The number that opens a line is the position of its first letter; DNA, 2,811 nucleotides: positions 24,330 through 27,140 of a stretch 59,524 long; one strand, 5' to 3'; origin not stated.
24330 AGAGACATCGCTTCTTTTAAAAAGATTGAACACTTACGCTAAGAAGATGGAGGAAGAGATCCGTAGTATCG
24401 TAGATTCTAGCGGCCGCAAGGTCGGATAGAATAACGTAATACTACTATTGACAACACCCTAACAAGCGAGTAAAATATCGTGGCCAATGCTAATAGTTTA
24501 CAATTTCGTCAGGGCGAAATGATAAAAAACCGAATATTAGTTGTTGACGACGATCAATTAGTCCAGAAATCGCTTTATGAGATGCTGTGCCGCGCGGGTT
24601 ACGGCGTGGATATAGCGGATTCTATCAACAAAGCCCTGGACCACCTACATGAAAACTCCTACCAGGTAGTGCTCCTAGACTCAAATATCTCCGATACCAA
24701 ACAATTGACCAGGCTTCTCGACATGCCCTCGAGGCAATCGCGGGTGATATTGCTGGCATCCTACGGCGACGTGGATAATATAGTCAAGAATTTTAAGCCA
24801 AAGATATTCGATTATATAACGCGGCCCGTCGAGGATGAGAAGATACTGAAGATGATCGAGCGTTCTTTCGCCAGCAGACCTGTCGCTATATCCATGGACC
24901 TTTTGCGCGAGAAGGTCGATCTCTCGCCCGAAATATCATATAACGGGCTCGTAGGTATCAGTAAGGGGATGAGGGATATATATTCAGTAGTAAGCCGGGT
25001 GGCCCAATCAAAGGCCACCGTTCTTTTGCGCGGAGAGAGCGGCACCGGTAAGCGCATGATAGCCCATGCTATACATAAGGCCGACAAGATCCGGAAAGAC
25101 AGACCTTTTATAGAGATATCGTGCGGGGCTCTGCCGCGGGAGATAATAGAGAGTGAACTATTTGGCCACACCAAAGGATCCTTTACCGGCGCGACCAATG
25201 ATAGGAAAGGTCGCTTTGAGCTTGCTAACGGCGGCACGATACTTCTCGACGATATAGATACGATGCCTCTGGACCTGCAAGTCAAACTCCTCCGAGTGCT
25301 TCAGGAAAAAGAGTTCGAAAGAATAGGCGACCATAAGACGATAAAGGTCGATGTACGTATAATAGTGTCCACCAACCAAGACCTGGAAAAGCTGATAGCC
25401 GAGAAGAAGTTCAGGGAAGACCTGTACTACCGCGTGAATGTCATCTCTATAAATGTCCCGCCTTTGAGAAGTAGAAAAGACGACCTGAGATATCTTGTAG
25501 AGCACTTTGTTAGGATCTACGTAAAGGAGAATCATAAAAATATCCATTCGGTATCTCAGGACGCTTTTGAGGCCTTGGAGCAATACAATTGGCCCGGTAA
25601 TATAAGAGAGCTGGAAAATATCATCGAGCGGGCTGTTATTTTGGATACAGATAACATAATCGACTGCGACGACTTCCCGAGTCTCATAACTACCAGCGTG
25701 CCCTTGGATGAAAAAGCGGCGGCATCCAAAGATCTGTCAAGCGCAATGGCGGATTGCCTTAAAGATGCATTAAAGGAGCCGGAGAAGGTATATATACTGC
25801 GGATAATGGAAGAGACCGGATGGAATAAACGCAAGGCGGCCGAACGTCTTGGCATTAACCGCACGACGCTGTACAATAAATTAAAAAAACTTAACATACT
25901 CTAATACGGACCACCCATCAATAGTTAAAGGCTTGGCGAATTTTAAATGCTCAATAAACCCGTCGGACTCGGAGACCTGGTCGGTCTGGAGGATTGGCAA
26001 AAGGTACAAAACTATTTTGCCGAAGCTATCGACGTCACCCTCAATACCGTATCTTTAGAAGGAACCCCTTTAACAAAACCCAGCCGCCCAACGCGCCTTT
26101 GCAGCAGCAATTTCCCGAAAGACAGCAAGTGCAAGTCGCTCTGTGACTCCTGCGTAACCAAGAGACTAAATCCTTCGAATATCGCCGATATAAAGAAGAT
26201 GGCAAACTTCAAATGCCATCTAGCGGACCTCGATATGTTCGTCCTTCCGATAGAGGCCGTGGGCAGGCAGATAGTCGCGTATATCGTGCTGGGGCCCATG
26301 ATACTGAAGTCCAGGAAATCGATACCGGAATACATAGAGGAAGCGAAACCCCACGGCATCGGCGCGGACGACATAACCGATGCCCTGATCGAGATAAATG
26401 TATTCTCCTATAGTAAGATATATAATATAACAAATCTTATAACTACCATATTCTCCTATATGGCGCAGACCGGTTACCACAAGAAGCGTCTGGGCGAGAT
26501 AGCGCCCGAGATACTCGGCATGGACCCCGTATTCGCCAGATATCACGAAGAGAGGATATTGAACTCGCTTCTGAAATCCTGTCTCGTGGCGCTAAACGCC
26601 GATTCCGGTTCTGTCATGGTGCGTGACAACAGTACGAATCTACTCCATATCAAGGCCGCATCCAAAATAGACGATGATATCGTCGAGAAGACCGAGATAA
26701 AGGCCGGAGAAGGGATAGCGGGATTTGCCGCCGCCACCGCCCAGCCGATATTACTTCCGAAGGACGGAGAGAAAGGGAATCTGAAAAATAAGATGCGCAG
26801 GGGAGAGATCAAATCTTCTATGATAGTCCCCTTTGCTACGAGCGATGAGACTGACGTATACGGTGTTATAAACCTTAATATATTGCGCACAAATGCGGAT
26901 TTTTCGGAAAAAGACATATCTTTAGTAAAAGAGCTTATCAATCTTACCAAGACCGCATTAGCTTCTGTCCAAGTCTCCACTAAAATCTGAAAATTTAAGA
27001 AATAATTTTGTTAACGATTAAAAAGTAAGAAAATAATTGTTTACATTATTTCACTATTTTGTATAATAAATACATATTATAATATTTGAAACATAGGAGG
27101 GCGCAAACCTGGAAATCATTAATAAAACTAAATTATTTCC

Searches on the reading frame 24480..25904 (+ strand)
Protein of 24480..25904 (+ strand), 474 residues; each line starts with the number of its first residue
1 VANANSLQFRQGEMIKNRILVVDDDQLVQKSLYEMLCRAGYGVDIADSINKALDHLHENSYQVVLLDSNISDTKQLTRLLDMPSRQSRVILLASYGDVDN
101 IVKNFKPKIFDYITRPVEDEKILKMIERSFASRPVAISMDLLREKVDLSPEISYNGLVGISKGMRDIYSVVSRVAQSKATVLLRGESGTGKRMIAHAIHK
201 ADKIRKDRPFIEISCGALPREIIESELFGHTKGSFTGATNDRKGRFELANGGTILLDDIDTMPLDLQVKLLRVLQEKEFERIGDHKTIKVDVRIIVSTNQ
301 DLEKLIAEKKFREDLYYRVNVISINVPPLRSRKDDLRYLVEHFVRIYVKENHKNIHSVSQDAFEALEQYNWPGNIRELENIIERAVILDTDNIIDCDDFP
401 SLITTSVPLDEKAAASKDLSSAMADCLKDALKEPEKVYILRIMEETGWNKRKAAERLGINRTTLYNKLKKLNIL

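Call 7: search_protein_families(library=pfam, proteins=[window:24480-25904:+], max_evalue=0.1)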
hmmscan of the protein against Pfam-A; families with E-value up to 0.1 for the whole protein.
window:24480-25904:+ (474 aa): 24 families
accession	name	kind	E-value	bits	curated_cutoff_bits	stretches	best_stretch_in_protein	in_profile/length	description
PF00158.32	Sigma54_activat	-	1.5e-68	230.2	20.2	1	158-324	2-167/168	Sigma-54 interaction domain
PF25601.1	AAA_lid_14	-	2.6e-25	88.5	27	1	330-410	1-81/87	AAA+ ATPase lid domain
PF14532.12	Sigma54_activ_2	-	4.8e-19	69.4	25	1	158-329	1-138/138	Sigma-54 interaction domain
PF00072.30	Response_reg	-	1.1e-15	58.2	30.2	1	19-127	1-111/111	Response regulator receiver domain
PF02954.25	HTH_8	-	4e-15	55.7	22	1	431-471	2-42/42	Bacterial regulatory protein, Fis family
PF07728.20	AAA_5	-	1.8e-08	35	22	1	181-300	2-123/139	AAA domain (dynein-related subfamily)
PF00004.35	AAA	-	7.2e-07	30.1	21.2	1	181-305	1-114/131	ATPase family associated with various cellular activities (AAA)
PF18024.7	HTH_50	-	0.0002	21.4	27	1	427-473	4-49/50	Helix-turn-helix domain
PF13556.12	HTH_30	-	0.00023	21.3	27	1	440-472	5-37/59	PucR C-terminal helix-turn-helix domain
PF20720.3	nSTAND3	-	0.0006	20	27.2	0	168-198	7-37/155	Novel STAND NTPase 3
PF13384.12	HTH_23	-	0.00076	19.7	24.6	1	432-466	3-36/50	Homeodomain-like domain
PF06068.19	TIP49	-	0.0008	19.1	23.8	1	149-217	18-87/347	TIP49 P-loop domain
PF07724.20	AAA_2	-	0.0012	19.3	27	1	178-311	3-136/166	AAA domain (Cdc48 subfamily)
PF20161.5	VpsR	-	0.0066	16.6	23.7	1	28-126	19-120/121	VpsR domain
PF23198.2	PDE8A_N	-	0.0073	16.7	29.6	1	19-92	13-89/147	PDE8A-like, N-terminal domain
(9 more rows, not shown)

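Call 8: search_protein_families(library=ncbifam, proteins=[window:24480-25904:+], max_evalue=0.1)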
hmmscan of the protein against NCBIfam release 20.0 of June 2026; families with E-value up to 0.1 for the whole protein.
window:24480-25904:+ (474 aa): 98 families (the best 25 are shown)
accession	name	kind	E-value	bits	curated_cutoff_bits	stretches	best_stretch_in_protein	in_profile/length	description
NF008469.0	PRK11361.1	equivalog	1.8e-124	416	714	1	16-473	4-456/461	acetoacetate metabolism transcriptional regulator AtoC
TIGR01818.1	ntrC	equivalog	2.2e-115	386.1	558.6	1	19-471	1-463/463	nitrogen regulation protein NR(I)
TIGR02915.1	PEP_resp_reg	equivalog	3.1e-112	375.7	502.6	1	19-473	1-444/445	PEP-CTERM-box response regulator transcription factor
NF041552.1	TF_PrdR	equivalog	1.8e-109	366.6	795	1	138-470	250-575/577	sigma-54 dependent transcriptional regulator PrdR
TIGR01817.1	nifA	equivalog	2.6e-108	363.1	528.85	1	151-473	192-529/534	nif-specific transcriptional activator NifA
NF007689.0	PRK10365.1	equivalog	3.3e-100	336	760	1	18-469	7-440/441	sigma-54-dependent response regulator transcription factor ZraR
NF041946.1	LuxO_transreg_Vib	equivalog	3.3e-96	322.9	800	1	31-471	10-460/463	quorum-sensing sigma-54 dependent transcriptional regulator LuxO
NF008176.1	PRK10923.1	equivalog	4.8e-95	318.9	620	1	14-472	1-467/469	nitrogen regulation protein NR(I)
NF038308.1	RNA_repair_RtcR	equivalog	2.6e-94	316.9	650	1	144-470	169-515/530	RNA repair transcriptional activator RtcR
NF051870.1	NAssimRespRegNtrX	equivalog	2e-93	313.8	600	1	18-472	3-451/452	nitrogen assimilation response regulator NtrX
NF003451.0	PRK05022.1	equivalog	1.8e-91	307.4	476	1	153-473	188-510/512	nitric oxide reductase transcriptional regulator NorR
NF050807.1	TransRegFlbDCaul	equivalog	9.6e-91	304.9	750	1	160-470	123-437/454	sigma-54-dependent transcriptional regulator FlbD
NF011695.0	PRK15115.1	equivalog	5.6e-90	302.2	763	1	17-470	7-435/445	two-component system response regulator GlrR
NF011958.0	PRK15429.1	equivalog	9.9e-90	302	830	1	153-473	377-686/692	formate hydrogenlyase transcriptional activator FlhA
NF041906.1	V4R_TF_MobR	exception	8.6e-83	278.7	999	1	157-470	234-543/544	phenol degradation transcriptional regulator MobR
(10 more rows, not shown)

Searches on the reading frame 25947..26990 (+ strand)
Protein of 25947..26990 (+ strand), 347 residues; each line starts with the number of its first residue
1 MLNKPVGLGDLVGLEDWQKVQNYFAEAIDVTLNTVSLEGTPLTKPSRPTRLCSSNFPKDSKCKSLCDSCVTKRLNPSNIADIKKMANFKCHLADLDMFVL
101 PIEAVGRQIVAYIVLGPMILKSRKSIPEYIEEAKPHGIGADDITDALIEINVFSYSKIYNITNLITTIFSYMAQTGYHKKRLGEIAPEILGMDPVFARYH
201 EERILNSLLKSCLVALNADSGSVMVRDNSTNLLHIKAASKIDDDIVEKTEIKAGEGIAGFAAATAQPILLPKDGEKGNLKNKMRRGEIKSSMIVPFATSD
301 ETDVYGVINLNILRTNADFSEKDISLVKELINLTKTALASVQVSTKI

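Call 7: search_protein_families(library=pfam, proteins=[window:25947-26990:+], max_evalue=0.1)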
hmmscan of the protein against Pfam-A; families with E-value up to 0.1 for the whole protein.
window:25947-26990:+ (347 aa): 5 families
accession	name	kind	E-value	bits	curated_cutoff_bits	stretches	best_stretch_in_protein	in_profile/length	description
PF10114.15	PocR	-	2.9e-22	79.6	23.9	1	10-177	1-162/162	Sensory domain found in PocR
PF13185.12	GAF_2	-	4.3e-09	37.1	28.6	1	201-338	4-135/136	GAF domain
PF01590.32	GAF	-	1.1e-07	32.9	22.4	1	202-334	3-129/133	GAF domain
PF13492.12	GAF_3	-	1.2e-07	32.6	27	1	202-338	3-127/129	GAF domain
PF04876.17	Tenui_NCP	-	0.073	13.1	27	0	118-166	68-116/173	Tenuivirus major non-capsid protein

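Call 8: search_protein_families(library=ncbifam, proteins=[window:25947-26990:+], max_evalue=0.1)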
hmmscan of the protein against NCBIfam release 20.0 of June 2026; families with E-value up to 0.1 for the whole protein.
window:25947-26990:+ (347 aa): 2 families
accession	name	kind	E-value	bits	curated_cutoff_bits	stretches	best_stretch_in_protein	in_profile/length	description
TIGR01817.1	nifA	equivalog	0.069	11.9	528.85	1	202-337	21-155/534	nif-specific transcriptional activator NifA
NF008283.0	PRK11061.1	equivalog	0.074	11.2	583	0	203-339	20-155/748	phosphoenolpyruvate--protein phosphotransferase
